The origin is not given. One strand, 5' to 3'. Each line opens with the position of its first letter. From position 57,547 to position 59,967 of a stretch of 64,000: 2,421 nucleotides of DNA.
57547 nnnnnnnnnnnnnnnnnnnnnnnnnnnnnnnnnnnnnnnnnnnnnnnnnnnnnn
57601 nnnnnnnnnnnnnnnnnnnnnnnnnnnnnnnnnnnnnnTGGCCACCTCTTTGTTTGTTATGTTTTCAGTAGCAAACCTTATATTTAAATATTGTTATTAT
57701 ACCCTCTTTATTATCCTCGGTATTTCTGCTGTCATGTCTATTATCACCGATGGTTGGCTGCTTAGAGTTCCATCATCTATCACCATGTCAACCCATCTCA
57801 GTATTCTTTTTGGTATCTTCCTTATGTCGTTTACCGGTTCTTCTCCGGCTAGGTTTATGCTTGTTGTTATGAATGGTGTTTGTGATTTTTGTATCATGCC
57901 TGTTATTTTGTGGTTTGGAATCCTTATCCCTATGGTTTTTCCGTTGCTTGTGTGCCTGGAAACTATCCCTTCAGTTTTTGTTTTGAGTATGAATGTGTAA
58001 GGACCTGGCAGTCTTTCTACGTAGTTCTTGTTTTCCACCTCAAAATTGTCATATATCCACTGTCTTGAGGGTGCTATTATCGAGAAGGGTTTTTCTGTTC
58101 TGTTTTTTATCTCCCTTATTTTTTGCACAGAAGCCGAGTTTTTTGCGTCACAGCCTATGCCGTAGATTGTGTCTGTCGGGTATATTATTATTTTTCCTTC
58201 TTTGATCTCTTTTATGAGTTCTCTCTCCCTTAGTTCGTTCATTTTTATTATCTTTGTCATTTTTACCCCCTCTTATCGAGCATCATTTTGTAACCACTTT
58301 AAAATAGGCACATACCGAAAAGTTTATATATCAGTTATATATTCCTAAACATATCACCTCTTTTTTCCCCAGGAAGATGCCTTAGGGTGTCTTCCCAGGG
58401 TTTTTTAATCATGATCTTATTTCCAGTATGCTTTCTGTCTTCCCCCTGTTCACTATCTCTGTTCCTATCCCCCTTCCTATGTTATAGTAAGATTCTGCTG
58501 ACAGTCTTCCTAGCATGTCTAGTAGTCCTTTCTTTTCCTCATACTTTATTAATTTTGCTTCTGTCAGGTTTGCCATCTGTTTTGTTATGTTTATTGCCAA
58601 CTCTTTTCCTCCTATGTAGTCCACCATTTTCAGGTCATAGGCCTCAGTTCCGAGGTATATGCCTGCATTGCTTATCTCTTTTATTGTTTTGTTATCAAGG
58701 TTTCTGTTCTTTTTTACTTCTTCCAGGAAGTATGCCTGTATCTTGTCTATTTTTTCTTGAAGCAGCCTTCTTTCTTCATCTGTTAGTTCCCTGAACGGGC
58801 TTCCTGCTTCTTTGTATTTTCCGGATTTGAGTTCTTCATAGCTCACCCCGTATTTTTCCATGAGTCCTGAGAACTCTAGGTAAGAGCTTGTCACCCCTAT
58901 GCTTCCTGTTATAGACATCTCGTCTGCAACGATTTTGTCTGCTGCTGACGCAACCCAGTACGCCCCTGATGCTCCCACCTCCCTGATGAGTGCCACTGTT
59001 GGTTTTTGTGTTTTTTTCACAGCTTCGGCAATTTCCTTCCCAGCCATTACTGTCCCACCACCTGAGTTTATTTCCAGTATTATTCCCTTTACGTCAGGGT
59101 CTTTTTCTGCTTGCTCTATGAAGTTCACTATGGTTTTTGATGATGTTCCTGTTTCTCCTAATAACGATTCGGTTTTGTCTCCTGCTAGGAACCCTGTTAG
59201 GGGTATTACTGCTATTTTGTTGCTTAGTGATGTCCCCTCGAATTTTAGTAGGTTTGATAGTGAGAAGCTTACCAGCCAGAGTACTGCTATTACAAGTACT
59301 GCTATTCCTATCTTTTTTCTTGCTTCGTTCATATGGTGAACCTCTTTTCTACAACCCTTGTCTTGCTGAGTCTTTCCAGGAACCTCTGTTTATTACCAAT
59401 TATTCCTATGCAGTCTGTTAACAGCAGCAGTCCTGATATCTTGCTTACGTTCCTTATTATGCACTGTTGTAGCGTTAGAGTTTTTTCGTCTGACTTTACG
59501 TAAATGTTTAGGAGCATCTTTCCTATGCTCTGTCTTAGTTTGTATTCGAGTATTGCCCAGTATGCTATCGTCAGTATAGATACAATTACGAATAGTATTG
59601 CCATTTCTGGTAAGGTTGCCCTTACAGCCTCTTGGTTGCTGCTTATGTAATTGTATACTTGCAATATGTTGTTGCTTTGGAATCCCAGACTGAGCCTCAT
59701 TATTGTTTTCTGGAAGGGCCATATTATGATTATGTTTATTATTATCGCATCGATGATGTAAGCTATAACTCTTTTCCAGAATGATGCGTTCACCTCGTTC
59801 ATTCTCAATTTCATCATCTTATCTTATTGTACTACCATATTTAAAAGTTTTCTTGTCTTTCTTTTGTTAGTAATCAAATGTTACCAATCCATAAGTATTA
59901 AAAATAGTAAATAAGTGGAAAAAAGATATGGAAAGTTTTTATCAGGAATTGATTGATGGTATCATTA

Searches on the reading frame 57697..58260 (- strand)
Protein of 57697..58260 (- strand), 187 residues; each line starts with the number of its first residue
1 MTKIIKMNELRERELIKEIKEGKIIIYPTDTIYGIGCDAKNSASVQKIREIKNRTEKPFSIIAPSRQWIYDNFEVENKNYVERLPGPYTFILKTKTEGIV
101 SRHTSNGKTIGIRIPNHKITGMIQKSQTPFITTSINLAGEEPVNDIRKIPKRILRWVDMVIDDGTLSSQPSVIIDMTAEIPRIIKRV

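Call 69: search_protein_families(library=pfam, proteins=[window:57697-58260:-], max_evalue=0.001)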
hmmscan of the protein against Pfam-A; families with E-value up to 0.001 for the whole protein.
window:57697-58260:- (187 aa): 1 family
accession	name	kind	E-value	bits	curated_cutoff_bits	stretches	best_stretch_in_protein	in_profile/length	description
PF01300.24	Sua5_yciO_yrdC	-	8.7e-44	149.6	25.1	1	19-185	3-176/178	Telomere recombination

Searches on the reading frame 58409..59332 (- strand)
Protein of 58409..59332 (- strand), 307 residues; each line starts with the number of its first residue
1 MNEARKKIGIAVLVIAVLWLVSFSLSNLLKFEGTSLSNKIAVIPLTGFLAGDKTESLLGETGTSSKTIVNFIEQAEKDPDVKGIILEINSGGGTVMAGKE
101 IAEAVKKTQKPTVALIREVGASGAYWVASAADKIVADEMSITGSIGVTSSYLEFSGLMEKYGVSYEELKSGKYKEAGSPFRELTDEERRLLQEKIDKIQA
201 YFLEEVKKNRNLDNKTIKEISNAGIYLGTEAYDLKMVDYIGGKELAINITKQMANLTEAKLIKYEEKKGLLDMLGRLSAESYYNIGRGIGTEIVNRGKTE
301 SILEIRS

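Call 70: search_protein_families(library=pfam, proteins=[window:58409-59332:-], max_evalue=0.001)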
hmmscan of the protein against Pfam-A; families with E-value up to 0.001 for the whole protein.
window:58409-59332:- (307 aa): 4 families
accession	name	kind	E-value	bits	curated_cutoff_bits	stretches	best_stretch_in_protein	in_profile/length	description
PF01343.23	Peptidase_S49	-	3.4e-44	151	24.9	1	106-256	3-153/154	Peptidase family S49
PF25145.1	NfeD1b_N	-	1e-09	38.7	40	1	71-147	18-97/189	NfeD1b, N-terminal domain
PF01972.22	SDH_protease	-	2.7e-07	30.3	31.3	1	77-145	87-155/286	ClpP-like SDH-type serine proteinase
PF00574.28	CLP_protease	-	0.00017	22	20.2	1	65-133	30-98/182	Clp protease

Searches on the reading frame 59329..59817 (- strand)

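Call 70: search_protein_families(library=pfam, proteins=[window:59329-59817:-], max_evalue=0.001)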
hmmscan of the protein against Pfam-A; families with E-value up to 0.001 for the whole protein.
window:59329-59817:- (162 aa): 1 family
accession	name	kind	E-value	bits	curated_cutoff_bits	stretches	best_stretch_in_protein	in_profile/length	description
PF06271.18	RDD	-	3e-13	50.7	24.1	1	11-140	2-123/137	RDD family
